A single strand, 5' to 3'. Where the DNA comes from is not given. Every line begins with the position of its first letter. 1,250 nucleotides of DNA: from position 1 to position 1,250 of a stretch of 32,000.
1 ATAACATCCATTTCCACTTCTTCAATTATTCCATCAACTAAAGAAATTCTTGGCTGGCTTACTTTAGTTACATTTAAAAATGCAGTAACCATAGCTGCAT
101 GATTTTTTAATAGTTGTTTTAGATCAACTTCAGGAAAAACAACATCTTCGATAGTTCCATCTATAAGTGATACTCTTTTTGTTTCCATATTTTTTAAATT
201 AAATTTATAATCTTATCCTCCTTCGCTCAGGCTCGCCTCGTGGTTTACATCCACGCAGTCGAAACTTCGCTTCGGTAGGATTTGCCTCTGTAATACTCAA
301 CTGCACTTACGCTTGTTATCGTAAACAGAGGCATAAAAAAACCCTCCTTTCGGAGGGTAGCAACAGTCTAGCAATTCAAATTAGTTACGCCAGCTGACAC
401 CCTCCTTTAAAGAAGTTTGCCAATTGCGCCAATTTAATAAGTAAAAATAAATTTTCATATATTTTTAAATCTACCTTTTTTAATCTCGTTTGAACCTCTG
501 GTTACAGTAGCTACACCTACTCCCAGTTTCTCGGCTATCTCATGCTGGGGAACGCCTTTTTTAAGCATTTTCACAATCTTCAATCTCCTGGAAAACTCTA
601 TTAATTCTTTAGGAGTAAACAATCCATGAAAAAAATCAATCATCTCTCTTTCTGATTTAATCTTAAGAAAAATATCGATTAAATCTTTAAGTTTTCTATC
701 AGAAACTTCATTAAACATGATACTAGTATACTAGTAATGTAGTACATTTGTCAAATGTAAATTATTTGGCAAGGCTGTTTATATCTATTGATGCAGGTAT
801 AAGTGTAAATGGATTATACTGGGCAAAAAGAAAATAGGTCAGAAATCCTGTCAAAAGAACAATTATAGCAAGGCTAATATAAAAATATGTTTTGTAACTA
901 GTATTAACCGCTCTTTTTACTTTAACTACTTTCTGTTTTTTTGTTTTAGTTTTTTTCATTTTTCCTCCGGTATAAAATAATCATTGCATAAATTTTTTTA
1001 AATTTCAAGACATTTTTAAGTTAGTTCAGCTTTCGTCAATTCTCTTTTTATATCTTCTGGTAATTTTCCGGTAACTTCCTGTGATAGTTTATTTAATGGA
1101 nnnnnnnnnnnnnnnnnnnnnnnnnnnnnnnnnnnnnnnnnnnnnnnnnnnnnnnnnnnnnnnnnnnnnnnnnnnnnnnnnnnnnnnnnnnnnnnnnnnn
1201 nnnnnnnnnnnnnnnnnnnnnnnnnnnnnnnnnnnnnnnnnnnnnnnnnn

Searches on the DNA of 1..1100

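Call 66: search_rna_families(source=window, start=1, end=1100, threshold=evalue, max_evalue=1, show_alignments=1)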
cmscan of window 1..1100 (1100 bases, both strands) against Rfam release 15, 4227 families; matches with E-value up to 1: 1.
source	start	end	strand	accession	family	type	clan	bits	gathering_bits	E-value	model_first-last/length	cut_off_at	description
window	848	920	-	RF03918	mir-4922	Gene; miRNA;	-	20.9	82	0.93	1-65/65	no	mir-4922 microRNA precursor family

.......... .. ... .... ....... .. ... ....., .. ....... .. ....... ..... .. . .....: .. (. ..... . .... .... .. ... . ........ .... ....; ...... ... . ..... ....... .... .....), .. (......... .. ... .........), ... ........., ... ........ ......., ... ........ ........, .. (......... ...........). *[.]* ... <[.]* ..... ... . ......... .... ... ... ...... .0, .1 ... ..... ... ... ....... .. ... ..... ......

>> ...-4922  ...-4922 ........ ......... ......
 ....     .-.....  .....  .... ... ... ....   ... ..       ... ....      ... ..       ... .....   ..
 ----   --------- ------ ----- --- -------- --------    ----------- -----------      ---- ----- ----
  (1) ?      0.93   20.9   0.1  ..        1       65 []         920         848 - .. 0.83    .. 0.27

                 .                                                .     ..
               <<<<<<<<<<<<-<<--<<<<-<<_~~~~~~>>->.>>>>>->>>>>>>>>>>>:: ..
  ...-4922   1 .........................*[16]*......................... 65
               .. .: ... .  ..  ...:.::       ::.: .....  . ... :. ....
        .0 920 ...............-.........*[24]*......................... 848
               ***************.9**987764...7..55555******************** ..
